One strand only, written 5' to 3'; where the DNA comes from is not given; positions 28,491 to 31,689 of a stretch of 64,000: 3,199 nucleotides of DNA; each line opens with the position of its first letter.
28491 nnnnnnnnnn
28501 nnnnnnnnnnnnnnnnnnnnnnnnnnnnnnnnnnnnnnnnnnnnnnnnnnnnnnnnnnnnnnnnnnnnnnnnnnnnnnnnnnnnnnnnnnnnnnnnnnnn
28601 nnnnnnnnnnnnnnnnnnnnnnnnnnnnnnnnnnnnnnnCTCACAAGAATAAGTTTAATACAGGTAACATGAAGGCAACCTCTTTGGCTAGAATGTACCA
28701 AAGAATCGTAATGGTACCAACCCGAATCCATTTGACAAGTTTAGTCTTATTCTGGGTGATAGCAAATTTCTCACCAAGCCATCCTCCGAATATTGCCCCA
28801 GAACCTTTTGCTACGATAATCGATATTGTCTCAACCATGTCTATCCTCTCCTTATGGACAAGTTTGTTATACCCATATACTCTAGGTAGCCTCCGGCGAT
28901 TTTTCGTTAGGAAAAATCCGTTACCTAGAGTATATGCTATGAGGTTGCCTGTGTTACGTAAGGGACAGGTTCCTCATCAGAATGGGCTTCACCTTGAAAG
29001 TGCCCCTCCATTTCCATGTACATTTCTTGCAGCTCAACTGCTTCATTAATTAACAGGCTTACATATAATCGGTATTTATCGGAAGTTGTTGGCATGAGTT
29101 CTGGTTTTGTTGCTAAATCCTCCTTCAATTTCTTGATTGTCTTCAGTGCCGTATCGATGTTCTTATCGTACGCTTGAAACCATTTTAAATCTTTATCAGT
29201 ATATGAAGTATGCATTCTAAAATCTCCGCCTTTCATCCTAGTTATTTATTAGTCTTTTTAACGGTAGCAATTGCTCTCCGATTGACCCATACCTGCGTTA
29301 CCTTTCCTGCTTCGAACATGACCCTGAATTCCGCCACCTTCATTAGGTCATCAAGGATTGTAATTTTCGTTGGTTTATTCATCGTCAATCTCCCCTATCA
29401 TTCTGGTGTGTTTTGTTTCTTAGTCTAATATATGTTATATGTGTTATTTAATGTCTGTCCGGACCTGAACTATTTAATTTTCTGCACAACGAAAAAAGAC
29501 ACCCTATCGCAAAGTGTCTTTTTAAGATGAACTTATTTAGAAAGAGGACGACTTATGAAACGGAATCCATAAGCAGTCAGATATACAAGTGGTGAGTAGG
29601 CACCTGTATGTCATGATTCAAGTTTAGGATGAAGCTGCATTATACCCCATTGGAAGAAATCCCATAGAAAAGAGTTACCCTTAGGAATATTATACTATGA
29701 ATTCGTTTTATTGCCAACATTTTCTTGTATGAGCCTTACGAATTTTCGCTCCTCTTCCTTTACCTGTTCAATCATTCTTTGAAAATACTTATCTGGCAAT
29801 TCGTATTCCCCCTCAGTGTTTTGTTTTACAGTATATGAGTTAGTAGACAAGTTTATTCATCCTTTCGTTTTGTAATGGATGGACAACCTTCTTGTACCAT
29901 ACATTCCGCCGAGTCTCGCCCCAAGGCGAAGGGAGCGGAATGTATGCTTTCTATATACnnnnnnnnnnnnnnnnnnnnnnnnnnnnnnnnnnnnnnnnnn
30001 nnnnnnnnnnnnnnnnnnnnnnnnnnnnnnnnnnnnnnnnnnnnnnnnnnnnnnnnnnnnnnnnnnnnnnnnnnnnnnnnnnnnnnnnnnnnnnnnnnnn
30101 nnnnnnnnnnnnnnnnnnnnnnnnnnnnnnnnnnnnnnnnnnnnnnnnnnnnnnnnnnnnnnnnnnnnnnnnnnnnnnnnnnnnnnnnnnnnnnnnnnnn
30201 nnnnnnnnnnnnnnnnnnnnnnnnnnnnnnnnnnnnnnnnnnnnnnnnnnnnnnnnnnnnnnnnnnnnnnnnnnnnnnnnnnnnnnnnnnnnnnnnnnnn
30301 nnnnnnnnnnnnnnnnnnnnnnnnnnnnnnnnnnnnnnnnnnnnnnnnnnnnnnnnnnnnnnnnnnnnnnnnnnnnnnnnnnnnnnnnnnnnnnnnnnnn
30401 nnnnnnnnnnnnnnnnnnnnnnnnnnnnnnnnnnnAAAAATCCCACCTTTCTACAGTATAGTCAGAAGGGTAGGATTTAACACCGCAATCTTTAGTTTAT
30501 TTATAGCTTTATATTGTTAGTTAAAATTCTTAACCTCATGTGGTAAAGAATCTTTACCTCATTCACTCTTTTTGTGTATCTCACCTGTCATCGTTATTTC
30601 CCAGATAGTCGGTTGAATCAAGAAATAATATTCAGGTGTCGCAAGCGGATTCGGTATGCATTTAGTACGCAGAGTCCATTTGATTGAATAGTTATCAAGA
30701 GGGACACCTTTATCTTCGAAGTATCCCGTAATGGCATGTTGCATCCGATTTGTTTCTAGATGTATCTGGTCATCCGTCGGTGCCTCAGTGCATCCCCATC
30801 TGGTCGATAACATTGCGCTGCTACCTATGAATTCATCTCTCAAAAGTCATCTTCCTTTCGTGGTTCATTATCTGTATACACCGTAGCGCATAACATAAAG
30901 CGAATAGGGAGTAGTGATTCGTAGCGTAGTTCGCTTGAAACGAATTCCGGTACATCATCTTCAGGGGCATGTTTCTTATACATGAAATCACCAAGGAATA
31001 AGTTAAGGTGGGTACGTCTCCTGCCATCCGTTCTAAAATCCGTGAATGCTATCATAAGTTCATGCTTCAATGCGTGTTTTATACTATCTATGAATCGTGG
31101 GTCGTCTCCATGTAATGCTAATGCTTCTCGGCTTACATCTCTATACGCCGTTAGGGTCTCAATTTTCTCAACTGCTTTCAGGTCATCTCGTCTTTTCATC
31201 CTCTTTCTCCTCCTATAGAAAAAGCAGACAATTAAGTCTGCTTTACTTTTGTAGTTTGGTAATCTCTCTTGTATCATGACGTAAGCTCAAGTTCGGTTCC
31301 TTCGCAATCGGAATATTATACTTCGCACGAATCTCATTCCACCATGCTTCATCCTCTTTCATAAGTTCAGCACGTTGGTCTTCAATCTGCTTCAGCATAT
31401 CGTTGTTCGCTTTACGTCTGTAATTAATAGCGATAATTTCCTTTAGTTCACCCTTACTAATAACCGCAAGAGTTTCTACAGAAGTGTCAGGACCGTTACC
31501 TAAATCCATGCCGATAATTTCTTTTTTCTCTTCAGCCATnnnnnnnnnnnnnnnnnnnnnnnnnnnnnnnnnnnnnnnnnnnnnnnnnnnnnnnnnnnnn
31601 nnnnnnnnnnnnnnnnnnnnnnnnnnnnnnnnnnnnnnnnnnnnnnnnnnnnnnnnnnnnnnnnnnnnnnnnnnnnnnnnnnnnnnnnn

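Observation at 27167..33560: Accessory island of membrane-associated functions between the replication and lysis modules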

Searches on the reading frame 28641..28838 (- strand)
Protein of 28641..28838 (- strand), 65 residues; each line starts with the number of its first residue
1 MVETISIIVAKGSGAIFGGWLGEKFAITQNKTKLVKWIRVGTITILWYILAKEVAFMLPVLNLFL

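Call 4: search_protein_families(library=pfam, max_evalue=0.01, proteins=[window:28641-28838:-])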
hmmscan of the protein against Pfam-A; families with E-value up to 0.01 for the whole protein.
window:28641-28838:- (65 aa): 0 families

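Call 6: search_protein_families(library=phrogs, max_evalue=0.001, proteins=[window:28641-28838:-])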
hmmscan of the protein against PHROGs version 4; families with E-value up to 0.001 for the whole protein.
window:28641-28838:- (65 aa): 0 families

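Call 24: search_protein_families(library=padloc, max_evalue=0.01, proteins=[window:28641-28838:-])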
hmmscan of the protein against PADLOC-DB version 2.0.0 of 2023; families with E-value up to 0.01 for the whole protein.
window:28641-28838:- (65 aa): 0 families

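Call 25: search_protein_families(library=ncbifam, max_evalue=0.01, proteins=[window:28641-28838:-])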
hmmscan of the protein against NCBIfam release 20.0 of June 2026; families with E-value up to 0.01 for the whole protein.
window:28641-28838:- (65 aa): 0 families

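Call 65: search_protein_families(library=pfam, alignment_id=A4, max_evalue=10)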
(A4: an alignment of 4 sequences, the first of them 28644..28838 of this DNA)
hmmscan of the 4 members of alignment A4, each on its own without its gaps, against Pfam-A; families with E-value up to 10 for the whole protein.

A. member 1, window:28644-28838:- (65 aa): 0 families

B. families by the number of members that match (of 4 scanned): 1 family
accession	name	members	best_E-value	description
PF06686.16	SpoIIIAC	2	8.6e-08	Stage III sporulation protein AC/AD protein family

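Call 66: find_homologous_proteins(query=A4, max_evalue=0.01)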
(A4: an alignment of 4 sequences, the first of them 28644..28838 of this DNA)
Query A4 (4 sequences) (65 aa, profile of the alignment): 4 proteins with E <= 0.01 among 523 candidates.
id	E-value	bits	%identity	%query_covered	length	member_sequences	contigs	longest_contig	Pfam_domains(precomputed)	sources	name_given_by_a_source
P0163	8.7e-25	104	27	46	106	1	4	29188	PF06686.17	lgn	-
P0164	1.2e-21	94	67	9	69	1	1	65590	-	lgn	-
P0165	7.3e-21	92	-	-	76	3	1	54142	-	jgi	jgi:hypothetical protein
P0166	1.8e-20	91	98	100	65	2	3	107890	-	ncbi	-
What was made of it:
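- Tried and rejected: Word-indexed search with the partner-ORF profile: returned only the input family (call 66).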

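Call 77: search_protein_representatives(alignment_id=A5)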
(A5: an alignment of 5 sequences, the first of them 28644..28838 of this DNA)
Query: 5 sequences, 69 profile positions. Proteins with E-value up to 0.001 (for the whole library): 12; up to 1e-10: 4; up to 1e-30: 0. The best 12 are listed.
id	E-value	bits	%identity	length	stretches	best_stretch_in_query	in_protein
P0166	3.1e-24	101.1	-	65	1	1-69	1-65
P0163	1.3e-23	99.1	-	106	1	3-69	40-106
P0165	2.7e-21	91.7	-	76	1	3-69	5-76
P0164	1.1e-20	89.7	-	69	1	1-68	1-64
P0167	5.6e-06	42.6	-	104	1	3-69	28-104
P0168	7.8e-06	42.1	-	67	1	3-69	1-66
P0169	2.2e-05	40.7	-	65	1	9-67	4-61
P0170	4.3e-05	39.8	-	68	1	3-68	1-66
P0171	1.3e-04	38.3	-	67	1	12-62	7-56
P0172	8.1e-04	35.7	-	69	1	1-65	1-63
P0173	9.0e-04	35.5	-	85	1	12-67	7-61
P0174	9.2e-04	35.5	-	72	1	1-68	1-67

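Call 78: search_protein_families(library=pfam, max_evalue=1, proteins=[P0167, P0168, P0169, P0170, P0171, P0172, P0173, P0174, P0165, P0164])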
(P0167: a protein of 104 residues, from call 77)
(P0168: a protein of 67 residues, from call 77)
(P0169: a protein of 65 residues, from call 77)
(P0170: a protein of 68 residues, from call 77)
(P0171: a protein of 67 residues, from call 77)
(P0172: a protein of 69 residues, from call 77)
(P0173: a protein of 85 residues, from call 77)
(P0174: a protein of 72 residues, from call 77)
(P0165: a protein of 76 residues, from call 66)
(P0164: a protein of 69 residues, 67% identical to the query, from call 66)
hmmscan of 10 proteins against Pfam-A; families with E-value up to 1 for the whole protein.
P0167 (104 aa): 0 families

P0168 (67 aa): 1 family
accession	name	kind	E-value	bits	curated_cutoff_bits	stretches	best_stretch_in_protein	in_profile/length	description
PF06686.16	SpoIIIAC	-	0.0012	19.4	24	1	10-55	1-46/56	Stage III sporulation protein AC/AD protein family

P0169 (65 aa): 1 family
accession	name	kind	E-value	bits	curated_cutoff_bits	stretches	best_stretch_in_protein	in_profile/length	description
PF06686.16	SpoIIIAC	-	1.6e-07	31.8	24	1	7-62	1-56/56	Stage III sporulation protein AC/AD protein family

P0170 (68 aa): 1 family
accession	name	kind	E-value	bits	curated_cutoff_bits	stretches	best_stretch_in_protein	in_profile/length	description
PF06686.16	SpoIIIAC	-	5e-06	27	24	1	10-65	1-56/56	Stage III sporulation protein AC/AD protein family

P0171 (67 aa): 3 families
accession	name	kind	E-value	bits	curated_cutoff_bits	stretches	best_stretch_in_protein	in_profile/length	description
PF06686.16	SpoIIIAC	-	0.012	16.2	24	1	7-42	1-36/56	Stage III sporulation protein AC/AD protein family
PF20825.2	Saposin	-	0.1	13.1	27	1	12-60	4-52/131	Saposin-like domain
PF06522.17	B12D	-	0.23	11.3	21.5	1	3-19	5-21/54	NADH-ubiquinone reductase complex 1 MLRQ subunit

P0172 (69 aa): 1 family
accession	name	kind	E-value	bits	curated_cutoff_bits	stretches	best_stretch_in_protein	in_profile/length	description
PF06686.16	SpoIIIAC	-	0.0072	16.9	24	1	11-61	1-51/56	Stage III sporulation protein AC/AD protein family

P0173 (85 aa): 1 family
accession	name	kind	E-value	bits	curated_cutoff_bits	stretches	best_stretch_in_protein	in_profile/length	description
PF21244.3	PurT_C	-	0.11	12.4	26.7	0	57-85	9-35/68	PurT, C-terminal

P0174 (72 aa): 3 families
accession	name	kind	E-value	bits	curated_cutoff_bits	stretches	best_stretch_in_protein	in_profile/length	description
PF06686.16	SpoIIIAC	-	5.4e-07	30.1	24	1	12-67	1-56/56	Stage III sporulation protein AC/AD protein family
PF20517.3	TMEM127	-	0.032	14.7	25.3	1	9-65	10-69/113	Transmembrane protein 127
PF13073.11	DUF3937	-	0.038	14.6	22.5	1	8-40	11-43/72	Protein of unknown function (DUF3937)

P0165 (76 aa): 0 families

P0164 (69 aa): 1 family
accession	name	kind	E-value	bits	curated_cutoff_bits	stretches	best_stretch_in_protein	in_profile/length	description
PF06686.16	SpoIIIAC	-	0.038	14.6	24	1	12-57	1-49/56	Stage III sporulation protein AC/AD protein family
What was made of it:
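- On SpoIIIAC/AD family (PF06686), for the 65-aa ORF: A profile of the partner family retrieves PF06686-positive proteins from 1.8 billion sequences (calls 77, 78).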

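Call 82: find_encoding_contigs(protein=P0169, flank=4000, max_places=3)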
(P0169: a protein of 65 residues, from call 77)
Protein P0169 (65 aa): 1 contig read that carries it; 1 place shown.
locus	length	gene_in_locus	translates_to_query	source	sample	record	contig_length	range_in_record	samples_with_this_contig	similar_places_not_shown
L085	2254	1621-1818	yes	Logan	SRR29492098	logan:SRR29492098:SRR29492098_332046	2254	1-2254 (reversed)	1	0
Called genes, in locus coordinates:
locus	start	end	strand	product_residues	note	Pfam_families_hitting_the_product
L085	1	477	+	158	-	?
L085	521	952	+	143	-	-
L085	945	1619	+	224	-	-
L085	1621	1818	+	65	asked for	PF06686:SpoIIIAC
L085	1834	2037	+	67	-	-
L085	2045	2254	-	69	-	?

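Call 83: find_encoding_contigs(protein=P0174, flank=4000, max_places=3)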
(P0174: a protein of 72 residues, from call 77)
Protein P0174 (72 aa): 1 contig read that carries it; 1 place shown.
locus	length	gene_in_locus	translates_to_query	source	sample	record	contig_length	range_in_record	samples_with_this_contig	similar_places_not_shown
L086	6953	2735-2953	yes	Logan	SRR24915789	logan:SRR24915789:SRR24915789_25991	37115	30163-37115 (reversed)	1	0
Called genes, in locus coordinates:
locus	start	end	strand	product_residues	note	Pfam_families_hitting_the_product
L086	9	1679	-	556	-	PF00239:Resolvase, PF07508:Recombinase, PF13408:Zn_ribbon_recom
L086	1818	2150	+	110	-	-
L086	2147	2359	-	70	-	PF13443:HTH_26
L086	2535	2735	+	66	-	-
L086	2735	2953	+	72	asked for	PF06686:SpoIIIAC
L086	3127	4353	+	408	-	PF01580:FtsK_SpoIIIE, PF01935:DUF87, PF12846:AAA_10 (faint)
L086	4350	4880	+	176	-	-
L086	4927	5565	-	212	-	-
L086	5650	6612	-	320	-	-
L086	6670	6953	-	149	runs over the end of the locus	PF06114:Peptidase_M78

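Call 114: search_protein_families(library=pfam, max_evalue=0.1, proteins=[L086:2735-2950:+])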
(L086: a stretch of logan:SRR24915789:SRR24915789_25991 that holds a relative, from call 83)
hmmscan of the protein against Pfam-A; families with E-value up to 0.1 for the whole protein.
L086:2735-2950:+ (72 aa): 3 families
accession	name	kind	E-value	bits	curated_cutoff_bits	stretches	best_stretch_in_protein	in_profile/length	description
PF06686.16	SpoIIIAC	-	5.4e-07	30.1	24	1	12-67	1-56/56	Stage III sporulation protein AC/AD protein family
PF20517.3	TMEM127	-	0.032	14.7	25.3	1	9-65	10-69/113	Transmembrane protein 127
PF13073.11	DUF3937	-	0.038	14.6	22.5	1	8-40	11-43/72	Protein of unknown function (DUF3937)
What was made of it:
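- SpoIIIAC Pfam hits for positional orthologues (calls 65, 78, 114).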

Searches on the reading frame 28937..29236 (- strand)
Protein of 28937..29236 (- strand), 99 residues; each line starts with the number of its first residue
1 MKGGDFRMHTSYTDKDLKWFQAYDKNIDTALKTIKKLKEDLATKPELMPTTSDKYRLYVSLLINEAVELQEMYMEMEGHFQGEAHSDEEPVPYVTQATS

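Call 4: search_protein_families(library=pfam, max_evalue=0.01, proteins=[window:28937-29236:-])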
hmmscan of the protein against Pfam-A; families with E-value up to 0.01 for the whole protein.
window:28937-29236:- (99 aa): 0 families

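Call 6: search_protein_families(library=phrogs, max_evalue=0.001, proteins=[window:28937-29236:-])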
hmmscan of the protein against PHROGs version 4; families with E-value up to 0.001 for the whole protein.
window:28937-29236:- (99 aa): 0 families

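Call 114: search_protein_families(library=pfam, max_evalue=0.1, proteins=[window:28937-29215:-])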
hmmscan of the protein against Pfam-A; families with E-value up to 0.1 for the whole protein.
window:28937-29215:- (92 aa): 1 family
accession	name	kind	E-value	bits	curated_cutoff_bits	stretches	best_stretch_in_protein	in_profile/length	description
PF18182.6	mCpol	-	0.024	15.4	26.4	1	3-71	15-82/114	minimal CRISPR polymerase domain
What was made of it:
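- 28937..29388 (-): Two small soluble ORFs at the head of the FtsK unit: 48 aa (29242..29388) and p99 (28937..29236; likely start 29215). No family hit (calls 4, 6, 114).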

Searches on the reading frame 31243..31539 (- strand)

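Call 4: search_protein_families(library=pfam, max_evalue=0.01, proteins=[window:31243-31539:-])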
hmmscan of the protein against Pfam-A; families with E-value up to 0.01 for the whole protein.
window:31243-31539:- (98 aa): 0 families

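Call 6: search_protein_families(library=phrogs, max_evalue=0.001, proteins=[window:31243-31539:-])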
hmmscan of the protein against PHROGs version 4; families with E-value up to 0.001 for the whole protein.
window:31243-31539:- (98 aa): 0 families

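Call 24: search_protein_families(library=padloc, max_evalue=0.01, proteins=[window:31243-31539:-])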
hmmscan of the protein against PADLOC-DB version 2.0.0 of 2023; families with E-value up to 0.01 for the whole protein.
window:31243-31539:- (98 aa): 0 families

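Call 25: search_protein_families(library=ncbifam, max_evalue=0.01, proteins=[window:31243-31539:-])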
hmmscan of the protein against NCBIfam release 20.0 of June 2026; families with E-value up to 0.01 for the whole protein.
window:31243-31539:- (98 aa): 2 families
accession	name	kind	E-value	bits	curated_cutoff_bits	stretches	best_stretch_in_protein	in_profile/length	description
TIGR04116.1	CXXX_rpt_assoc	equivalog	1.3e-06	28.5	50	1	32-94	26-89/90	CXXX repeat peptide modification system protein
NF010486.0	PRK13909.1-3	equivalog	0.0044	15.1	1109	1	19-88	22-91/921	RecB-like helicase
